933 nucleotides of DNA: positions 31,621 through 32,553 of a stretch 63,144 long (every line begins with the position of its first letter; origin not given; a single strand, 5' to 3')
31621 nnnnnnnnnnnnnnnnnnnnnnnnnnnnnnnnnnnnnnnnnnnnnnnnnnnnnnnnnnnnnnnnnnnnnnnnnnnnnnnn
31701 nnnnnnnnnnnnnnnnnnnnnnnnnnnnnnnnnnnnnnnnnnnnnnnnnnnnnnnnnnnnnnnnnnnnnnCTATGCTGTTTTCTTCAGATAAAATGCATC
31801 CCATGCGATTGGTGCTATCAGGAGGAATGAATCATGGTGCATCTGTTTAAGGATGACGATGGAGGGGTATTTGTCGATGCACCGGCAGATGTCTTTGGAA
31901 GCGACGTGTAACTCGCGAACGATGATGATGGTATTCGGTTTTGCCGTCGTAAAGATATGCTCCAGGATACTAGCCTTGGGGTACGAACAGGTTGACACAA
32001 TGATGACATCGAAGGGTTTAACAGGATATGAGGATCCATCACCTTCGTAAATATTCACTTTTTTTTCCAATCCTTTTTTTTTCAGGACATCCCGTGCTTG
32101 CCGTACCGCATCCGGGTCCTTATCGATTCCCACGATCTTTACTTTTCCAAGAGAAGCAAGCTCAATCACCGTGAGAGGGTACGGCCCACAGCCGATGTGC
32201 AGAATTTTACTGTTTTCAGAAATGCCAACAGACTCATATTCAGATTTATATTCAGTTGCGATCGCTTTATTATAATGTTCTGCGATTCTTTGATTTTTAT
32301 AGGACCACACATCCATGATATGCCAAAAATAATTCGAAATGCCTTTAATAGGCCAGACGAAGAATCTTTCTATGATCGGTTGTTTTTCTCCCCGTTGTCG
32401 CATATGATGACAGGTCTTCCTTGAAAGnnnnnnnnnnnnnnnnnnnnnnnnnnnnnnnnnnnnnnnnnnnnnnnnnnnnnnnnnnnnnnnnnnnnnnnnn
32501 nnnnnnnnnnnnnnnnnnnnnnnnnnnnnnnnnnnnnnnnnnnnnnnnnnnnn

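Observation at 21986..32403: Dense, uncharacterised biosynthetic cluster: B12-radical SAM, PaaK-like ligases, two UbiA prenyltransferases, NAS-like SAM enzymes, SDR, methyltransferase and an atypical transcarbamylase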

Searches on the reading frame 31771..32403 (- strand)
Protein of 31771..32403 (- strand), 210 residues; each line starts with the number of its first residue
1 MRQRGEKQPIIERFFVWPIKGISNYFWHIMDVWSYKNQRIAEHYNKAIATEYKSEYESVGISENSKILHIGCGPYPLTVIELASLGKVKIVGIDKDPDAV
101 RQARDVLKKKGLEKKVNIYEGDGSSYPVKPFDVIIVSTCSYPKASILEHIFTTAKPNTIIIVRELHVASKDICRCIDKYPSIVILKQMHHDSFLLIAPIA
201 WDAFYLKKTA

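Call 4: search_protein_families(library=pfam, proteins=[window:31771-32403:-], max_evalue=0.01)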
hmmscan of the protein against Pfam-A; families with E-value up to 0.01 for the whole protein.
window:31771-32403:- (210 aa): 14 families
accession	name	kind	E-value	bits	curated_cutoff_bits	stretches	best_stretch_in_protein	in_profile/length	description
PF13847.12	Methyltransf_31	-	2.1e-12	47.4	27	1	62-166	2-113/145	Methyltransferase domain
PF01135.25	PCMT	-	1e-09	39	20.3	1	37-140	53-152/210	Protein-L-isoaspartate(D-aspartate) O-methyltransferase (PCMT)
PF03059.22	NAS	-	8.2e-09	35.6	27.1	1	44-170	102-236/276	Nicotianamine synthase protein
PF13649.12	Methyltransf_25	-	1.7e-08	35.4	27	1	67-156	1-95/97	Methyltransferase domain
PF06325.19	PrmA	-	6.2e-07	29.6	22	1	62-162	160-258/296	Ribosomal protein L11 methyltransferase (PrmA)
PF05175.20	MTS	-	6.7e-06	26.3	23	1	64-136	32-104/170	Methyltransferase small domain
PF08242.18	Methyltransf_12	-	2.5e-05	25.3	30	1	68-157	1-95/98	Methyltransferase domain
PF08241.18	Methyltransf_11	-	4.4e-05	24.5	21.2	1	68-139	1-69/95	Methyltransferase domain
PF02475.24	TRM5-TYW2_MTfase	-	0.00027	21.4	28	1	68-160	43-133/164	TRM5/TYW2 methyltransferase domain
PF13489.12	Methyltransf_23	-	0.0021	18.3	27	1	61-166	20-120/164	Methyltransferase domain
PF02558.23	ApbA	-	0.0034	17.4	22.2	1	88-162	22-98/150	Ketopantoate reductase PanE/ApbA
PF02353.26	CMAS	-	0.0037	17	27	1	45-122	44-120/273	Mycolic acid cyclopropane synthetase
PF01596.23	Methyltransf_3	-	0.0042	16.8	22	1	66-124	47-106/204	O-methyltransferase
PF01170.24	UPF0020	-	0.007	16.5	22.3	1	86-135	75-126/197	RMKL-like, methyltransferase domain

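Call 5: search_protein_families(library=ncbifam, proteins=[window:31771-32403:-], max_evalue=0.01)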
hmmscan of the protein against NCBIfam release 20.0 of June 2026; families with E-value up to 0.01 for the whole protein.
window:31771-32403:- (210 aa): 28 families (the best 25 are shown)
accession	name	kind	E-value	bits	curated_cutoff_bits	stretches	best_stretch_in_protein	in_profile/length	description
NF033601.2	Sta_opine_CntL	equivalog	3e-12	46.4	350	1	42-163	94-216/255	staphylopine biosynthesis enzyme CntL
TIGR00080.1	pimt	equivalog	6.9e-08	32.6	159.05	1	36-140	56-156/216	protein-L-isoaspartate O-methyltransferase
TIGR02469.1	CbiT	equivalog_domain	9.3e-08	32.4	78.3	1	60-162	16-120/124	precorrin-6Y C5,15-methyltransferase (decarboxylating) subunit CbiT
TIGR04188.1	methyltr_grsp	subfamily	2.3e-07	30.5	380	1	57-142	101-185/363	ATP-grasp peptide maturase system methyltransferase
NF043040.1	corrin_prot_MT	hypoth_equivalog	1e-06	28.4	180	1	62-139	40-119/216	corrinoid protein-associated methyltransferase CpaM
TIGR00406.1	prmA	equivalog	1.1e-06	28.3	183.15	1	63-159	159-254/288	50S ribosomal protein L11 methyltransferase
NF001453.0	PRK00312.1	equivalog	1.5e-06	27.9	188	1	58-160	75-173/217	protein-L-isoaspartate(D-aspartate) O-methyltransferase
NF041081.1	prot_lys_mtase_Arch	equivalog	3e-05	24.1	200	1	61-128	7-74/142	protein-lysine N-methyltransferase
TIGR04543.1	ketoArg_3Met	equivalog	3.5e-05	23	425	1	63-131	149-217/336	2-ketoarginine methyltransferase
NF050150.1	RiPP_MTase_ApyS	equivalog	4.6e-05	22.8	400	1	65-125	143-203/323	RiPP biosynthesis methyltransferase ApyS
NF010549.0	PRK13942.1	equivalog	9.1e-05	22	282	1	58-161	72-174/215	protein-L-isoaspartate O-methyltransferase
TIGR00755.1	ksgA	equivalog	0.00016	21.1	171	1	57-159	23-124/256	16S rRNA (adenine(1518)-N(6)/adenine(1519)-N(6))-dimethyltransferase RsmA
TIGR01983.1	UbiG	equivalog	0.00021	20.7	102.95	1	56-161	45-150/228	bifunctional 2-polyprenyl-6-hydroxyphenol methylase/3-demethylubiquinol 3-O-methyltransferase UbiG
TIGR04364.1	methyltran_FxLD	equivalog_domain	0.00021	20.5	320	1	60-140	79-160/394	methyltransferase, FxLD system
NF002463.0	PRK01683.1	equivalog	0.00022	20.9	297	1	59-110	27-78/258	trans-aconitate 2-methyltransferase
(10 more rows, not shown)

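Call 9: find_homologous_proteins(query=window:31771-32403:-, max_evalue=0.00001)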
Query window:31771-32403:- (210 aa): 42 proteins with E <= 0.00001 among 171 candidates.
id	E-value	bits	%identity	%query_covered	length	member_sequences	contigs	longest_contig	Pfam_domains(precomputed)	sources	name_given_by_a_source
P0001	1.9e-138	477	100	100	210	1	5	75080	PF13847.13,PF06325.20,PF05175.21,PF03059.23,PF13649.13,PF01135.26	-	-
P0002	2.2e-95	336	72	99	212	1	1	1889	PF13847.13,PF06325.20,PF03059.23,PF13649.13,PF01135.26,PF08242.19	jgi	jgi:16S rRNA A1518/A1519 N6-dimethyltransferase RsmA/KsgA/DIM1 with predicted DNA glycosylase/AP lya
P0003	3.7e-87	309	78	86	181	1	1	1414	PF13847.13,PF06325.20,PF05175.21,PF03059.23,PF13649.13,PF01135.26,PF08241.19,PF08242.19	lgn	-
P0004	1.3e-77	278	56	100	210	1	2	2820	PF13847.13,PF06325.20,PF03059.23,PF13649.13,PF01135.26,PF08241.19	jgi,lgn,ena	-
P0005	1.7e-77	278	58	100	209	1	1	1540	PF13847.13,PF02353.27,PF03059.23,PF13649.13,PF01135.26,PF08241.19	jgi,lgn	-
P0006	3.6e-72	260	57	95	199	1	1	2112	PF13847.13,PF05175.21,PF03059.23,PF13649.13,PF01135.26,PF08241.19,PF08242.19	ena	-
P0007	3.0e-63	231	51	99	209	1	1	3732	PF13847.13,PF06325.20,PF05175.21,PF03059.23,PF13649.13,PF01135.26,PF12847.14,PF08241.19,PF08242.19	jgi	jgi:precorrin-6B methylase 2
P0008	6.0e-62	227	50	99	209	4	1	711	PF13847.13,PF06325.20,PF05175.21,PF03059.23,PF13649.13,PF01135.26,PF12847.14,PF08241.19,PF08242.19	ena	-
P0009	9.8e-60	220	50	99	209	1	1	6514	PF13847.13,PF06325.20,PF05175.21,PF03059.23,PF13649.13,PF01135.26,PF08241.19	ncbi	-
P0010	7.9e-59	217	49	97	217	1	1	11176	PF13847.13,PF06325.20,PF05175.21,PF03059.23,PF13649.13,PF01135.26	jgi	jgi:hypothetical protein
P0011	2.3e-58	215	51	98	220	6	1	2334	PF13847.13,PF06325.20,PF13649.13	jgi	-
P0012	9.1e-57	210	47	96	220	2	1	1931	PF13847.13,PF03059.23,PF13649.13,PF01135.26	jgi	jgi:hypothetical protein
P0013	1.6e-55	206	49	96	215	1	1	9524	PF13847.13,PF06325.20,PF05175.21,PF03059.23,PF13649.13,PF02475.24,PF01135.26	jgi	jgi:precorrin-6B methylase 2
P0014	2.4e-55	205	49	98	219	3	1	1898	PF13847.13,PF06325.20,PF05175.21,PF03059.23,PF13649.13,PF01135.26,PF08241.19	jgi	jgi:precorrin-6B methylase 2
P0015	7.1e-55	204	49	97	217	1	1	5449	PF13847.13,PF06325.20,PF02353.27,PF05175.21,PF03059.23,PF13649.13,PF01135.26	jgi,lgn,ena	-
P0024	2.1e-48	183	40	98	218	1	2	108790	PF13847.13,PF05175.21,PF03059.23,PF13649.13,PF01135.26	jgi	jgi:2-polyprenyl-3-methyl-5-hydroxy-6-metoxy-1,4-benzoquinol methylase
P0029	8.8e-41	158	46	85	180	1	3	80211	PF13847.13,PF05175.21,PF03059.23,PF13649.13,PF01135.26,PF08242.19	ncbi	ncbi:MAG: class I SAM-dependent methyltransferase [Candidatus Thermoplasmatota archaeon]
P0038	3.7e-32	130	40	89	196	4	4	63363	PF13847.13,PF03059.23,PF13649.13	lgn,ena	-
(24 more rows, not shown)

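Call 10: find_encoding_contigs(protein=P0024, flank=10000, max_places=2)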
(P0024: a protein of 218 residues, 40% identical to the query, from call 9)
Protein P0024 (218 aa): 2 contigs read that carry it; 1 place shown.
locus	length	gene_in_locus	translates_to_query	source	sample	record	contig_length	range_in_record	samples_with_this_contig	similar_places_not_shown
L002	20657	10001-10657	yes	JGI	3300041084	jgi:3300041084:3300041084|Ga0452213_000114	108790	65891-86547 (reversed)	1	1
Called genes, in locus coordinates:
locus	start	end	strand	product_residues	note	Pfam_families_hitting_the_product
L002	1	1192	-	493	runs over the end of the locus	PF01406:tRNA-synt_1e, PF01921:tRNA-synt_1f (faint), PF09334:tRNA-synt_1g, PF00133:tRNA-synt_1, PF09190:DALR_2, PF23493:CysS_C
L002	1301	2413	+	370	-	PF01950:FBPase_3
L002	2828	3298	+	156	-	PF08069:Ribosomal_S13_N, PF00312:Ribosomal_S15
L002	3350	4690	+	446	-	PF01368:DHH, PF02272:DHHA1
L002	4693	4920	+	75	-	PF09341:Pcc1 (weak)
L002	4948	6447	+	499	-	PF18490:tRNA_bind_4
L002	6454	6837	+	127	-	-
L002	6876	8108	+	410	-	-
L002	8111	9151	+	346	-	-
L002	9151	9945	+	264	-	PF08704:GCD14, PF01135:PCMT, PF01189:Methyltr_RsmB-F (faint), PF02475:TRM5-TYW2_MTfase (weak), PF13847:Methyltransf_31, PF13649:Methyltransf_25 (weak)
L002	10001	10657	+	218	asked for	PF01135:PCMT, PF03059:NAS (weak), PF05175:MTS (weak), PF13847:Methyltransf_31, PF13649:Methyltransf_25 (weak)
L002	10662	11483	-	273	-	PF03706:LPG_synthase_TM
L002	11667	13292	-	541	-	PF01663:Phosphodiest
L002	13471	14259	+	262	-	PF00106:adh_short, PF01370:Epimerase (weak), PF02719:Polysacc_synt_2 (weak), PF08659:KR, PF13460:NAD_binding_10 (weak), PF13561:adh_short_C2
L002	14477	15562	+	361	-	PF00266:Aminotran_5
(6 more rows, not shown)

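Call 11: find_encoding_contigs(protein=P0029, flank=10000, max_places=2)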
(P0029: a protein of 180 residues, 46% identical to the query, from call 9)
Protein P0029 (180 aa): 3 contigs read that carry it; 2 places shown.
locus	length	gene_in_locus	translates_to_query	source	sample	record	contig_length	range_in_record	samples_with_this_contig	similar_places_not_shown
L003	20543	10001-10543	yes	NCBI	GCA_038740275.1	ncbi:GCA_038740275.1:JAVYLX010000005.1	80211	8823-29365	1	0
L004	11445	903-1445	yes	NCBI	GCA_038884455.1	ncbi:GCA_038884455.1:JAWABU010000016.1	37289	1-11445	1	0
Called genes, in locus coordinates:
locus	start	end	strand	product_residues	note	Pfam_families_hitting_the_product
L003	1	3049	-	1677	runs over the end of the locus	PF01364:Peptidase_C25, PF07705:CARDB, PF20773:InhA-like_MAM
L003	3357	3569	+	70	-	-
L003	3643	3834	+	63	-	PF18929:DUF5678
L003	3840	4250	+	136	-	PF13650:Asp_protease_2 (weak), PF13975:gag-asp_proteas (faint)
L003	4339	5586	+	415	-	PF00724:Oxidored_FMN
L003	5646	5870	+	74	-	-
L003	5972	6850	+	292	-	PF02353:CMAS (weak), PF01209:Ubie_methyltran, PF13489:Methyltransf_23, PF13847:Methyltransf_31, PF08241:Methyltransf_11, PF08242:Methyltransf_12, PF13649:Methyltransf_25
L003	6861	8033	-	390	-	PF00583:Acetyltransf_1 (faint)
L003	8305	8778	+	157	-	PF01797:Y1_Tnp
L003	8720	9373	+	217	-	-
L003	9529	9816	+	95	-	PF03083:MtN3_slv (weak), PF04193:PQ-loop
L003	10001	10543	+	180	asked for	PF01135:PCMT (weak), PF03059:NAS, PF05175:MTS (weak), PF13847:Methyltransf_31, PF08242:Methyltransf_12 (weak), PF13649:Methyltransf_25 (weak)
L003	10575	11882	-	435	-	PF02310:B12-binding, PF04055:Radical_SAM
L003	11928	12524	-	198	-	PF03059:NAS, PF13489:Methyltransf_23 (weak), PF01135:PCMT (weak), PF13847:Methyltransf_31, PF13649:Methyltransf_25, PF08241:Methyltransf_11 (weak), PF08242:Methyltransf_12 (weak)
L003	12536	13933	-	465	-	PF00501:AMP-binding (weak)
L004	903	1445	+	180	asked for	PF01135:PCMT (weak), PF03059:NAS, PF05175:MTS (weak), PF13847:Methyltransf_31, PF08242:Methyltransf_12 (weak), PF13649:Methyltransf_25 (weak)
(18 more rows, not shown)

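Call 12: find_encoding_contigs(protein=P0038, flank=10000, max_places=2)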
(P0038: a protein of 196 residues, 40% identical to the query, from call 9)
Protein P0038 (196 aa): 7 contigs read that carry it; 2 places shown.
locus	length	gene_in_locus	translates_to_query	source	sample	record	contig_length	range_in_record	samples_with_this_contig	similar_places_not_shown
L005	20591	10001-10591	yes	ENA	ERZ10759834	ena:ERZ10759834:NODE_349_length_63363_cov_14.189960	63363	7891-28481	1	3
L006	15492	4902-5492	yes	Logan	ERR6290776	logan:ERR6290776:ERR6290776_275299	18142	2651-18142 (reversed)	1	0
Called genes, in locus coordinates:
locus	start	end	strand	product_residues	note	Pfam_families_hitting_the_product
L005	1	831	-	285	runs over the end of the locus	PF00132:Hexapep (weak), PF14602:Hexapep_2 (weak)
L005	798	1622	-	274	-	PF00106:adh_short, PF01370:Epimerase, PF08643:DUF1776 (weak), PF08659:KR, PF16363:GDP_Man_Dehyd (weak), PF13561:adh_short_C2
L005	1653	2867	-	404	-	PF00155:Aminotran_1_2, PF01053:Cys_Met_Meta_PP (weak)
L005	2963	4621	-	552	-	PF00501:AMP-binding, PF13193:AMP-binding_C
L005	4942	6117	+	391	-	PF00685:Sulfotransfer_1 (faint), PF13469:Sulfotransfer_3, PF17784:Sulfotransfer_4 (faint)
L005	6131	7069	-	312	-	PF01073:3Beta_HSD, PF01370:Epimerase, PF02719:Polysacc_synt_2, PF04321:RmlD_sub_bind, PF05368:NmrA (weak), PF13460:NAD_binding_10, PF16363:GDP_Man_Dehyd, PF07993:NAD_binding_4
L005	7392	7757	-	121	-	PF00072:Response_reg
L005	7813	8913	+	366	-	PF01040:UbiA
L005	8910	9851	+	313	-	PF01073:3Beta_HSD, PF01370:Epimerase, PF02719:Polysacc_synt_2 (weak), PF04321:RmlD_sub_bind, PF13460:NAD_binding_10, PF16363:GDP_Man_Dehyd (faint), PF07993:NAD_binding_4 (weak)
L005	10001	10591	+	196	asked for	PF03059:NAS (weak), PF13847:Methyltransf_31, PF13649:Methyltransf_25 (weak)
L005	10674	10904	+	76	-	PF00037:Fer4 (faint), PF12837:Fer4_6 (faint), PF13237:Fer4_10 (faint), PF14697:Fer4_21 (faint), PF12838:Fer4_7 (weak), PF13187:Fer4_9 (weak), PF13484:Fer4_16 (faint)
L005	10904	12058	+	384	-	PF01855:POR_N, PF17147:PFOR_II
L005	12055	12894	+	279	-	PF02775:TPP_enzyme_C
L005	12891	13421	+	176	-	PF01558:POR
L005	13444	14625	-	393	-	PF00583:Acetyltransf_1 (weak)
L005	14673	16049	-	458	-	PF00501:AMP-binding (faint)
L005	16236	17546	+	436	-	-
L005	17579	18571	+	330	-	PF01040:UbiA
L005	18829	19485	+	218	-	PF03059:NAS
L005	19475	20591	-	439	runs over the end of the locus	PF02310:B12-binding (weak), PF04055:Radical_SAM, PF13282:DUF4070 (weak)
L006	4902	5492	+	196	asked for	PF03059:NAS (weak), PF13847:Methyltransf_31, PF13649:Methyltransf_25 (weak)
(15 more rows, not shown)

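Call 22: search_solved_structures(query=window:31771-32403:-, max_evalue=0.1)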
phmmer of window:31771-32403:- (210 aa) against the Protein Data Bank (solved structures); distinct sequences matched with E-value up to 0.1: 25.
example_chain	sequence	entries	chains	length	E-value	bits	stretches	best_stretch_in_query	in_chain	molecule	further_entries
7c9m_A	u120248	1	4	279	2.4e-09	40.3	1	54-163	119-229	D-histidine 2-aminobutanoyltransferase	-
8zx0_A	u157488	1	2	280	2.4e-09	40.3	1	54-163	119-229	D-histidine 2-aminobutanoyltransferase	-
7c9k_A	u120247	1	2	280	2.4e-09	40.3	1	54-163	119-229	D-histidine 2-aminobutanoyltransferase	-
7c7m_A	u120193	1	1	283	2.5e-09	40.2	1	54-163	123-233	Staphylopine biosynthesis enzyme CntL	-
3o31_A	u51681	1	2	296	2e-06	30.8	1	64-163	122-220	ThermoNicotianamine Synthase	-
3fpg_A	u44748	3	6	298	2e-06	30.7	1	64-163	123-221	Putative uncharacterized protein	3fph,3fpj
3fpe_A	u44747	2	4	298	2e-06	30.7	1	64-163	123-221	Putative uncharacterized protein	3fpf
7qos_A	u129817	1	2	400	2.8e-05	27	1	51-120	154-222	Cyclopropane-fatty-acyl-phospholipid synthase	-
1f38_A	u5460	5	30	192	0.00012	24.9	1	63-170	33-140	PRECORRIN-8W DECARBOXYLASE | Precorrin-6y methyltransferase/putative decarboxylase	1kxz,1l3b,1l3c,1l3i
6dnz_A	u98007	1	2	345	0.00093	22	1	58-136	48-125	Arginine N-methyltransferase, putative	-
1jg1_A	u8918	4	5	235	0.0011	21.8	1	62-144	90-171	protein-L-isoaspartate O-methyltransferase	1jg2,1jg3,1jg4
3sm3_A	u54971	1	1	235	0.0019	21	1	61-136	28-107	SAM-dependent methyltransferases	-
5m58_A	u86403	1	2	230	0.0034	20.2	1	56-125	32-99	C-methyltransferase CouO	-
6dnz_B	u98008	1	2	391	0.0056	19.5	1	56-136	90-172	Arginine N-methyltransferase, putative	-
6uak_A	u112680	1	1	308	0.0083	18.9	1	59-138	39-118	SAM dependent methyltransferase LahSB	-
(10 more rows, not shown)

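Call 25: find_related_loci(query=A1, collection=genome_contigs, flank=10000)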
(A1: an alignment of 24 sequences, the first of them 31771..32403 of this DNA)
Query A1 (210 aa) in genome_contigs; peptide patterns used: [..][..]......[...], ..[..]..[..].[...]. (x = any residue, [..] = any of these).
110 stretches matched a pattern; 75 encode a relative of the query (tblastn E <= 1e-3); 73 distinct loci.
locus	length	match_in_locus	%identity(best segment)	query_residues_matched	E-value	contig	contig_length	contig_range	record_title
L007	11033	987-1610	49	1-208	2e-67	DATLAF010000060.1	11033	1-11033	MAG TPA_asm: Thermoplasmatota archaeon isolate SMAG_U14264 k141_3602244, whole genome shotgun sequence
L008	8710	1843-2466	50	1-208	2e-67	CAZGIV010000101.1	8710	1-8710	MAG TPA_asm: uncultured Thermoplasmatales archaeon isolate binchicken_co94_67 genome assembly, contig: NODE_11252_length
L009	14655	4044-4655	47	6-209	3e-67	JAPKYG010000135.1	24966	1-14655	MAG: Methanobacteriota archaeon isolate LacPavin_0920_SED3_MAG_41_62 LacPavin_0920_SED3_scaffold_1026628, whole genome s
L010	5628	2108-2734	48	1-209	3e-67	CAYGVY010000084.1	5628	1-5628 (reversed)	MAG TPA_asm: uncultured Thermoplasmatales archaeon isolate ERP119294_co4_107 genome assembly, contig: NODE_18550_length_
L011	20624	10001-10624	47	1-208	6e-64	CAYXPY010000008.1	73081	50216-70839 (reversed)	MAG TPA_asm: uncultured Thermoplasmatales archaeon isolate binchicken_co190_433 genome assembly, contig: NODE_815_length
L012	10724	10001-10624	49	1-208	1e-63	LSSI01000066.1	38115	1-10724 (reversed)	MAG: Thermoplasmatales archaeon SM1-50 WOR1_30_36_451, whole genome shotgun sequence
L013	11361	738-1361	47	1-208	2e-63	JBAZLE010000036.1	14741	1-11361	MAG: Thermoplasmatota archaeon isolate SO_2017_LW4_160 scaffold_7906_c1_LW137-91_2017, whole genome shotgun sequence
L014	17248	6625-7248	48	1-208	4e-63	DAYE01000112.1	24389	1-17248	MAG TPA_asm: Euryarchaeota archaeon UBA33 UBA33_contig_914, whole genome shotgun sequence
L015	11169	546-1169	46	1-208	8e-63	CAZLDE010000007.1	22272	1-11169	MAG TPA_asm: uncultured Thermoplasmatales archaeon isolate SRP098346_co1_225 genome assembly, contig: NODE_2112_length_2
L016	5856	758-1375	47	2-208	2e-61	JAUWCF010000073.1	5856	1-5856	MAG: Thermoplasmatota archaeon isolate CSMAG_2131 CSMAG_2131_k141_621441_length_5856_cov_16.5300, whole genome shotgun s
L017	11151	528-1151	47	1-208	3e-61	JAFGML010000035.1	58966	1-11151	MAG: Thermoplasmatota archaeon isolate Zod_Metabat.472 k87_6152901, whole genome shotgun sequence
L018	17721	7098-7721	47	1-208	7e-61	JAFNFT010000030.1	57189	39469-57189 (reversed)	MAG: Methanobacteriota archaeon isolate bin_19 PROKKA_contig000030, whole genome shotgun sequence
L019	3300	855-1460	48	6-208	2e-60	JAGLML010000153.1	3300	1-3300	MAG: Thermoplasmatales archaeon isolate RS_5_57 ROV157_5.bin.57.fa_153, whole genome shotgun sequence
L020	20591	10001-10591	48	11-208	2e-60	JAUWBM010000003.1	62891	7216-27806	MAG: Thermoplasmatota archaeon isolate CSMAG_1320 CSMAG_1320_k141_2752508_length_62891_cov_15.9947, whole genome shotgun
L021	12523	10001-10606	48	6-208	2e-60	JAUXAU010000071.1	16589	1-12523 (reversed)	MAG: Thermoplasmatota archaeon isolate CSMAG_2770 CSMAG_2770_k141_139716_length_16589_cov_21.9719, whole genome shotgun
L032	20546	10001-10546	45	25-209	2e-46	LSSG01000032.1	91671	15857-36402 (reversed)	MAG: Thermoplasmatales archaeon SG8-52-3 WOR_8-12_244, whole genome shotgun sequence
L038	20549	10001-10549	43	23-208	4e-43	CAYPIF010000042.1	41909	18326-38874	MAG TPA_asm: uncultured Thermoplasmatales archaeon isolate SRP067234_co1_304 genome assembly, contig: k99_58362, whole g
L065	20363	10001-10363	34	54-174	2e-18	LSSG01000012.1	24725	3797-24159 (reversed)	MAG: Thermoplasmatales archaeon SG8-52-3 WOR_8-12_1368, whole genome shotgun sequence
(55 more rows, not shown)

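Call 45: predict_structure(alignment_id=A1)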
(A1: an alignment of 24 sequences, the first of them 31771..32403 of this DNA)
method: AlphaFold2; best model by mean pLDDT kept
length: 210 residues; sequences in the alignment: 24
mean_pLDDT: 90.5   pTM: 0.88
mean pLDDT of the five models: 90.5, 89.2, 88.3, 88.2, 86.9
residues with pLDDT >= 90: 142; 70-90: 54; 50-70: 9; < 50: 5
segments of 3 or more residues with pLDDT < 50: 1-5
pLDDT, mean of each block of 10 residues (from residue 1): 55 78 86 92 88 88 95 96 91 98 97 97 97 96 97 98 93 95 95 71 95
secondary structure, 60 per line:
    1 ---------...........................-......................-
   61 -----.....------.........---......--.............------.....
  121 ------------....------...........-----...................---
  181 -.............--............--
elements in order: H10-36 H38-59 E66-70 H77-85 E89-94 H97-109 E116-120 E133-136 H143-153 E159-165 H166-177 E182-194 E197-208

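Call 48: fold_search(model_id=the predicted structure, library=pdb)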
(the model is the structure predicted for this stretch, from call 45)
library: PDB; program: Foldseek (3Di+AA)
matches with E <= 10: 1966; with E <= 0.001: 1435
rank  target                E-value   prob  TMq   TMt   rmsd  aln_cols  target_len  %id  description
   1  3fpe_A                1.5e-11  1.00  0.66  0.54   4.2       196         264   19  Crystal Structure of MtNAS in complex with thermonicotianamine (released 2009-10-06)
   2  3fpg_A                2.3e-11  1.00  0.67  0.54   4.0       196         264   18  Crystal Structure of E81Q mutant of MtNAS (released 2009-10-06)
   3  8zc7_A                2.4e-11  1.00  0.65  0.52   4.2       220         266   11  Crystallographic analysis of MitM, which catalyzes the post-mitosane modification in mitomycin biosynthesis (released 2024-11-27)
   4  1wy7_B                4.6e-11  1.00  0.63  0.67   3.2       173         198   16  crystal structure of a putative RNA methyltransferase PH1948 from Pyrococcus horikoshii (released 2005-12-13)
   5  7qos_A                5.2e-11  1.00  0.64  0.40   5.4       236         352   15  Cyclopropane fatty acid synthase from Aquifex aeolicous with bound ligands (released 2022-02-02)
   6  5gm2_M                5.6e-11  1.00  0.64  0.52   4.1       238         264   14  Crystal structure of methyltransferase TleD complexed with SAH and teleocidin A1 (released 2016-09-28)
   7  4kdr                  7.2e-11  1.00  0.64  0.64   3.9       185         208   13  Crystal Structure of UBIG/SAH complex (released 2014-04-30)
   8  9ohl_C                7.2e-11  1.00  0.59  0.60   4.6       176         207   18  TRMT112-METTL5 bound to SAM and FWG-33B (released 2025-06-11)
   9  1ne2_A                1.1e-10  1.00  0.62  0.73   2.5       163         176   18  Crystal Structure of Thermoplasma acidophilum 1320 (APC5513) (released 2003-07-01)
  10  1wy7_D                1.1e-10  1.00  0.63  0.64   3.4       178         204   16  crystal structure of a putative RNA methyltransferase PH1948 from Pyrococcus horikoshii (released 2005-12-13)
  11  5gm2_B                1.1e-10  1.00  0.65  0.49   4.8       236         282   15  Crystal structure of methyltransferase TleD complexed with SAH and teleocidin A1 (released 2016-09-28)
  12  1wy7_A                1.1e-10  1.00  0.64  0.68   3.3       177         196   16  crystal structure of a putative RNA methyltransferase PH1948 from Pyrococcus horikoshii (released 2005-12-13)
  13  6h2u_A                1.1e-10  1.00  0.59  0.61   4.0       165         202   17  Crystal structure of human METTL5-TRMT112 complex, the 18S rRNA m6A1832 methyltransferase at 1.6A resolution (released 2019-07-31)
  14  8zc7_B                1.2e-10  1.00  0.60  0.48   5.9       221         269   13  Crystallographic analysis of MitM, which catalyzes the post-mitosane modification in mitomycin biosynthesis (released 2024-11-27)
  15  7qos_B                1.3e-10  1.00  0.64  0.40   4.8       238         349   15  Cyclopropane fatty acid synthase from Aquifex aeolicous with bound ligands (released 2022-02-02)
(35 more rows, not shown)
